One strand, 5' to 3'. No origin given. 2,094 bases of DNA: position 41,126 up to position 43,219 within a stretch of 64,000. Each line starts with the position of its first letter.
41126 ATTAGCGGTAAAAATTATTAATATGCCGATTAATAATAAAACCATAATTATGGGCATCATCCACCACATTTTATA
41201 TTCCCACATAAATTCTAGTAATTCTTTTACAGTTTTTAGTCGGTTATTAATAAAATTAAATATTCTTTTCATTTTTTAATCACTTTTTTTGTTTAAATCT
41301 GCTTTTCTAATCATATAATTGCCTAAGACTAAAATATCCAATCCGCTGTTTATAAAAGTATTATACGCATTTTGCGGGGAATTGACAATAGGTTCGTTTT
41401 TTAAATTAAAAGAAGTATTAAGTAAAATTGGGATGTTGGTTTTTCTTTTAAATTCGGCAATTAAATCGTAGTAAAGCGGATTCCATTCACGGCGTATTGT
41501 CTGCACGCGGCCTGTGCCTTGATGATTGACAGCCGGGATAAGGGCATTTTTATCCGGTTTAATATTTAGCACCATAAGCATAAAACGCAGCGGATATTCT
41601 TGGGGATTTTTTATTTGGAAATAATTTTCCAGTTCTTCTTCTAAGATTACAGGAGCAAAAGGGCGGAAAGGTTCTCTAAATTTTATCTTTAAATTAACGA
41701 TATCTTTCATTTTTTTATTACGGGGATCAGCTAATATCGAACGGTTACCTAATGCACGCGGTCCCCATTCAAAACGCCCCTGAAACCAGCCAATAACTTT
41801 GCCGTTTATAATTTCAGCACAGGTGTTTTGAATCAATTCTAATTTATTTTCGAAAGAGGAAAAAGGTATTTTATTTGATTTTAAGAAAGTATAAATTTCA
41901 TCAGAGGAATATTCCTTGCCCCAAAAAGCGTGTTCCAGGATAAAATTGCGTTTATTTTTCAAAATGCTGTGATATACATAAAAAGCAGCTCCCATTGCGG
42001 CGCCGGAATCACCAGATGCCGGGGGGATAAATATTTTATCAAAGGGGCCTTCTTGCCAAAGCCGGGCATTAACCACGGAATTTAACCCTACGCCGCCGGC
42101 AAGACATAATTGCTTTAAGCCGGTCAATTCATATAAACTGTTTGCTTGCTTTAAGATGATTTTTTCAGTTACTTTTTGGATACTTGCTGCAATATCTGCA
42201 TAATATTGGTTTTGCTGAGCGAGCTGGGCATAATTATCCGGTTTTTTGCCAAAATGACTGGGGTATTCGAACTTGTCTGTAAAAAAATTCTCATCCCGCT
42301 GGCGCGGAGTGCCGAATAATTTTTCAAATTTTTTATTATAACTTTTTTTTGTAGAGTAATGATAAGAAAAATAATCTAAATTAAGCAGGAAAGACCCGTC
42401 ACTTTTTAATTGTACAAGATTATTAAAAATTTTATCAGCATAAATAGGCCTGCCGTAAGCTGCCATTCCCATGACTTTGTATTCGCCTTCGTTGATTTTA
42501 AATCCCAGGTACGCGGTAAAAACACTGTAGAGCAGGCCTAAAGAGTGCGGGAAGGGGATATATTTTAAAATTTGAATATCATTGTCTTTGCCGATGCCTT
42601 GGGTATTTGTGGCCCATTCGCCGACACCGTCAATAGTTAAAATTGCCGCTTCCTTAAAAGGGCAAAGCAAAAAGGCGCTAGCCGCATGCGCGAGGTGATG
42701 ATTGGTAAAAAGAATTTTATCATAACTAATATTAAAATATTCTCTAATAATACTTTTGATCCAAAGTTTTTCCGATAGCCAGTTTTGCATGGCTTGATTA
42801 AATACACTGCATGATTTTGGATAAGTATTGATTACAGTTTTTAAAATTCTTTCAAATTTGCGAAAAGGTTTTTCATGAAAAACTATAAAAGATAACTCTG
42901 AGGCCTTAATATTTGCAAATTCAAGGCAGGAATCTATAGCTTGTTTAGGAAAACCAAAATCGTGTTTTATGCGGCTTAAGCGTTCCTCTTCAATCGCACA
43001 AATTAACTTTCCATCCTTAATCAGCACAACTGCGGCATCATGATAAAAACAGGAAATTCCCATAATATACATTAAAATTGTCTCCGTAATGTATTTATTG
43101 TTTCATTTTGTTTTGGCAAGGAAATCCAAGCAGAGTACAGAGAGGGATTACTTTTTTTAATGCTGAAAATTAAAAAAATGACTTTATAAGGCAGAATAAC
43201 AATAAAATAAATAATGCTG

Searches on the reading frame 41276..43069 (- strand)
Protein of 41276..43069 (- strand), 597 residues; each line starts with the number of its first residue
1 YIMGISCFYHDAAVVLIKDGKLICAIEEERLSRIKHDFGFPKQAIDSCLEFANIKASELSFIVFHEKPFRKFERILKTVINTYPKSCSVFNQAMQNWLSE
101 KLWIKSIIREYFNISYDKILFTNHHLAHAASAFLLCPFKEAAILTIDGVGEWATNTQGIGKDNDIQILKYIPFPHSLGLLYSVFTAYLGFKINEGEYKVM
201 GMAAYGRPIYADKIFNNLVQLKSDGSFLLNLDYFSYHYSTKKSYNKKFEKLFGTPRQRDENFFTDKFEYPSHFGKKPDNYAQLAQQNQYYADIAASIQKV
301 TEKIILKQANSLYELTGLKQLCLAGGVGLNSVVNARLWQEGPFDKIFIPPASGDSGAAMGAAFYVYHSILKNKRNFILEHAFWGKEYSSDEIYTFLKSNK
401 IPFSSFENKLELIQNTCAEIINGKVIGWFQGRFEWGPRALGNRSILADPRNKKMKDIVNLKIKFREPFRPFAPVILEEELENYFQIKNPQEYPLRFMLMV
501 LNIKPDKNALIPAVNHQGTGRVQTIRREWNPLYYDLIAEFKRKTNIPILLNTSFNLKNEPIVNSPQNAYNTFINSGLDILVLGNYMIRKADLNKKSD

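Call 59: search_protein_families(library=pfam, proteins=[window:41276-43069:-], max_evalue=0.0001)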
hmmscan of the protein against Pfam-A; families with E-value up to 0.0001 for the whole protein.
window:41276-43069:- (597 aa): 3 families
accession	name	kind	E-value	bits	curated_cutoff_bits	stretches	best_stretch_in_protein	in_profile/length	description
PF02543.21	Carbam_trans_N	-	3e-88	297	24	1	2-362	2-345/346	Carbamoyltransferase N-terminus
PF16861.10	Carbam_trans_C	-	1.9e-66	223.2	27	1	419-589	3-170/170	Carbamoyltransferase C-terminus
PF00814.31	TsaD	-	5.8e-06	26.6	24.8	1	273-356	180-259/264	tRNA N6-adenosine threonylcarbamoyltransferase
